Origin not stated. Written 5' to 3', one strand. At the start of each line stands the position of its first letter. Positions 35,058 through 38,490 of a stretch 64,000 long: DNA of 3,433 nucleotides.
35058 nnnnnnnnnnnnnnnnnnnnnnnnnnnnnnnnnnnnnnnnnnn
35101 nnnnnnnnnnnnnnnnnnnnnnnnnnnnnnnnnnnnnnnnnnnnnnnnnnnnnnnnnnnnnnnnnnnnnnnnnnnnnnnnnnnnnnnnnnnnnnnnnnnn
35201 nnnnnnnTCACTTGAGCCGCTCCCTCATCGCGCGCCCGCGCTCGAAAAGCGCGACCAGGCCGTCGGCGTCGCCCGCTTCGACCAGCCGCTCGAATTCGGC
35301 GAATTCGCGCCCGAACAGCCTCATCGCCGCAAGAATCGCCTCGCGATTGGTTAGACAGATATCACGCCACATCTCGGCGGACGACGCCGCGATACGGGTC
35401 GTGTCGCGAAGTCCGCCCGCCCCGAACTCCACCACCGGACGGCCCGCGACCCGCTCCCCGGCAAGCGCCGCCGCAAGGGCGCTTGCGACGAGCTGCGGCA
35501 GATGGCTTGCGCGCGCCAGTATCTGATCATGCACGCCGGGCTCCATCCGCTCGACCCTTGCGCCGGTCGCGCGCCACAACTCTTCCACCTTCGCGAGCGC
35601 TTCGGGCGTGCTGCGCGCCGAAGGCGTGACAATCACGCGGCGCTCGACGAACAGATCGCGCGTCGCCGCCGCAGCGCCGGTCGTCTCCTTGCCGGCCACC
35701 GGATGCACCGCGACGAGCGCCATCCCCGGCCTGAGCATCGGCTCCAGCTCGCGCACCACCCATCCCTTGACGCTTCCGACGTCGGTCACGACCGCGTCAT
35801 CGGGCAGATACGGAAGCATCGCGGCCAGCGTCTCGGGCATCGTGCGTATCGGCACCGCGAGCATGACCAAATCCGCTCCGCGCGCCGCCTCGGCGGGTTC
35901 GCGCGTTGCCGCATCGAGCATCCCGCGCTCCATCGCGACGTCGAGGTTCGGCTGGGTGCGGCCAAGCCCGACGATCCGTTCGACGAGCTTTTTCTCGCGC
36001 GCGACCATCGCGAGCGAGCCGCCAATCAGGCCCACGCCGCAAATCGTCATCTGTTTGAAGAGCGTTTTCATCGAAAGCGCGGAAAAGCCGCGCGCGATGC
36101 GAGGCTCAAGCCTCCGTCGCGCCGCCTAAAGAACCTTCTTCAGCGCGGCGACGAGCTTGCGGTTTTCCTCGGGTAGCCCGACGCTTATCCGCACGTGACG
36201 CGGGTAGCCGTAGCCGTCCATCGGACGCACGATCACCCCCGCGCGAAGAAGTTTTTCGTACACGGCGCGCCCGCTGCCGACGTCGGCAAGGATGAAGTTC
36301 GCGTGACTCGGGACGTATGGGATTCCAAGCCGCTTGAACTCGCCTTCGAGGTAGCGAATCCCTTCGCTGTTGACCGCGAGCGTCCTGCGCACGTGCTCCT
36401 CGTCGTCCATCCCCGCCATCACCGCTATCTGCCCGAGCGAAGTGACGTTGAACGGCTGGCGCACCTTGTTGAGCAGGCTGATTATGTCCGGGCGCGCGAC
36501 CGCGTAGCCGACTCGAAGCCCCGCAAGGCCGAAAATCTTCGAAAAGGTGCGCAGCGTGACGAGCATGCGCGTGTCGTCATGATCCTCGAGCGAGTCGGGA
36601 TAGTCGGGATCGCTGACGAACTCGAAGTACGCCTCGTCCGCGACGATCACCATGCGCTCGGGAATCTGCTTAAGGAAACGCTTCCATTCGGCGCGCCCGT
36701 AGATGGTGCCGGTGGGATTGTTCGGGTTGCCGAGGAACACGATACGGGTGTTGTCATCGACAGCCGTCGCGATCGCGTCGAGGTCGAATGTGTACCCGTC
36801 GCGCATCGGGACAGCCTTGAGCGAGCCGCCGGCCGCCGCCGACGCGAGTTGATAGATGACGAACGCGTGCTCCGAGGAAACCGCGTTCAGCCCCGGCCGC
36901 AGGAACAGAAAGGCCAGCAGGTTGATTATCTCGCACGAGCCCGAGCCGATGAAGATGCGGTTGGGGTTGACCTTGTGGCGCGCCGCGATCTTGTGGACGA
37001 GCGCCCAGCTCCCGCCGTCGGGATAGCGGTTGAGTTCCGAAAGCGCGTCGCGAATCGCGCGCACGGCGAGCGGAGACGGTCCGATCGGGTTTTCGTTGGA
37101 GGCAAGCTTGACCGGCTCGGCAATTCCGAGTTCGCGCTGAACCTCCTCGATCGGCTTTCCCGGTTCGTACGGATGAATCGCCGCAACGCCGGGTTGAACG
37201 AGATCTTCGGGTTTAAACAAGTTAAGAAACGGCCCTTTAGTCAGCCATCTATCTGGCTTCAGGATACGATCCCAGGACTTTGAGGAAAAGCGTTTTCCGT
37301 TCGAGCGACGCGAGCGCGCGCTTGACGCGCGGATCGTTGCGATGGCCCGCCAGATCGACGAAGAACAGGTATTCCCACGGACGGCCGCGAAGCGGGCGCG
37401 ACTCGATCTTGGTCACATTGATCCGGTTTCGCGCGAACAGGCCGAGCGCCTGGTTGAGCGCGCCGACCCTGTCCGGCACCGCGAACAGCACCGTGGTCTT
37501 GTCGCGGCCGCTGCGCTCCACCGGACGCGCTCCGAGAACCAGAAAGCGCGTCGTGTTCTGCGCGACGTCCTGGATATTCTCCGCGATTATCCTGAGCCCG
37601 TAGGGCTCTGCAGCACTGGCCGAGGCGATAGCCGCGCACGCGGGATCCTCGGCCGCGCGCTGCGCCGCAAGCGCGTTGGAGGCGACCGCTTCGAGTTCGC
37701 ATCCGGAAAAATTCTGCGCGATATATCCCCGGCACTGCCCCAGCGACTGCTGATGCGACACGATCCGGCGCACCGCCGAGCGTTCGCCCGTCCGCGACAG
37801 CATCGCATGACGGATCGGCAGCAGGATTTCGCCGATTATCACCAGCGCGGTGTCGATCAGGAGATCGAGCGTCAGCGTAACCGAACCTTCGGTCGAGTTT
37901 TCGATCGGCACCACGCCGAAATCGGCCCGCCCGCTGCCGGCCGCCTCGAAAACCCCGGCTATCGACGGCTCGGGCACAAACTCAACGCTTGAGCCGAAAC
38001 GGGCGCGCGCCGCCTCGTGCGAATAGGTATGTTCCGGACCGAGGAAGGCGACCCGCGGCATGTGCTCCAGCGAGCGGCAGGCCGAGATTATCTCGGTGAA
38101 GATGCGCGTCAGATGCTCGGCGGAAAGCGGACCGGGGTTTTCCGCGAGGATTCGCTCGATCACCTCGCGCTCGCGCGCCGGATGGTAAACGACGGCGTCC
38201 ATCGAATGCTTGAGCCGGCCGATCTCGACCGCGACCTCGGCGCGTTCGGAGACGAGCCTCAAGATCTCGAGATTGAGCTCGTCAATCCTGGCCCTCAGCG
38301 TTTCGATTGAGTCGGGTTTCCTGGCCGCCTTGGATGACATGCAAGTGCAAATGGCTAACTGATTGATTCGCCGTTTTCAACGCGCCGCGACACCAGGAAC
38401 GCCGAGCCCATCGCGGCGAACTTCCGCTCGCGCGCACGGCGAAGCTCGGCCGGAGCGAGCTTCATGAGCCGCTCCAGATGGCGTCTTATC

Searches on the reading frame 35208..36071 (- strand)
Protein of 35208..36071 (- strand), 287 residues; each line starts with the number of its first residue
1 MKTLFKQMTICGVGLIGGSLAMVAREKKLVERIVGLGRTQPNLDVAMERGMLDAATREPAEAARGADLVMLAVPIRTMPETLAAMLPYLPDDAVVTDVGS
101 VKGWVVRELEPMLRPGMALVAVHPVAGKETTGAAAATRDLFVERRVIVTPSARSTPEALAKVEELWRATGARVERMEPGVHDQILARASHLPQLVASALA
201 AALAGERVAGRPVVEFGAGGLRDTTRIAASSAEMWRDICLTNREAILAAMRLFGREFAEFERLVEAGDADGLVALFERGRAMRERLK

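Call 65: search_protein_families(library=pfam, proteins=[window:35208-36071:-], max_evalue=0.00001)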
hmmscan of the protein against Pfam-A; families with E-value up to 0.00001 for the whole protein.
window:35208-36071:- (287 aa): 3 families
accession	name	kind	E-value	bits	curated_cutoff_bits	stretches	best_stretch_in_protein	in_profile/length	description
PF02153.23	PDH_N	-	4.2e-34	117.7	26.5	1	22-174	3-153/154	Prephenate dehydrogenase, nucleotide-binding domain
PF20463.3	PDH_C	-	1.3e-21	77.3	22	1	178-277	2-101/102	Prephenate dehydrogenase, dimerization domain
PF03807.23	F420_oxidored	-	2.8e-07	31.5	21.6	1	9-98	3-91/94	NADP oxidoreductase coenzyme F420-dependent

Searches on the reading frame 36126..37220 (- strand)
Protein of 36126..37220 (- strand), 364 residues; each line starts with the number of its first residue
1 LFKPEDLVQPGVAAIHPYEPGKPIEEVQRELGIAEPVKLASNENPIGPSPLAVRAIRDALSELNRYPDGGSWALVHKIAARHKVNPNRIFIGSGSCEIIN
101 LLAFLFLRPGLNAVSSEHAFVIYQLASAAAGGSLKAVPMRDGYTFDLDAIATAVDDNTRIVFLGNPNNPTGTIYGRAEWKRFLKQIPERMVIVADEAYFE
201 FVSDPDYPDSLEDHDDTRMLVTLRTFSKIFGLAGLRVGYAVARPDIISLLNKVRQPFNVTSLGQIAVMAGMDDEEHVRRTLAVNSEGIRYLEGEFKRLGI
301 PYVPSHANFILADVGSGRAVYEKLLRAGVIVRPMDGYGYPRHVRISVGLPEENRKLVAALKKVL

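Call 65: search_protein_families(library=pfam, proteins=[window:36126-37220:-], max_evalue=0.00001)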
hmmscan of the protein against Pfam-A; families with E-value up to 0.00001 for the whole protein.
window:36126-37220:- (364 aa): 1 family
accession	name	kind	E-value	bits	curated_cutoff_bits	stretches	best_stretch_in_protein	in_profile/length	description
PF00155.27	Aminotran_1_2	-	3.6e-59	201.2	19.7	1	36-359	3-360/361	Aminotransferase class I and II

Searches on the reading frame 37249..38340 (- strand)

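Call 65: search_protein_families(library=pfam, proteins=[window:37249-38340:-], max_evalue=0.00001)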
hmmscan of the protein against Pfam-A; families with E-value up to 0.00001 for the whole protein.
window:37249-38340:- (363 aa): 3 families
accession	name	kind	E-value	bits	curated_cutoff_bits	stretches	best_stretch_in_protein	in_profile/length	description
PF00800.23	PDT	-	1.8e-61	207.5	25.2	1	97-272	1-179/181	Prephenate dehydratase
PF01817.26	CM_2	-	1e-21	77.4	27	1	15-92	1-79/80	Chorismate mutase type II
PF01842.31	ACT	-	4.9e-14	52.2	27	1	282-347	1-65/66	ACT domain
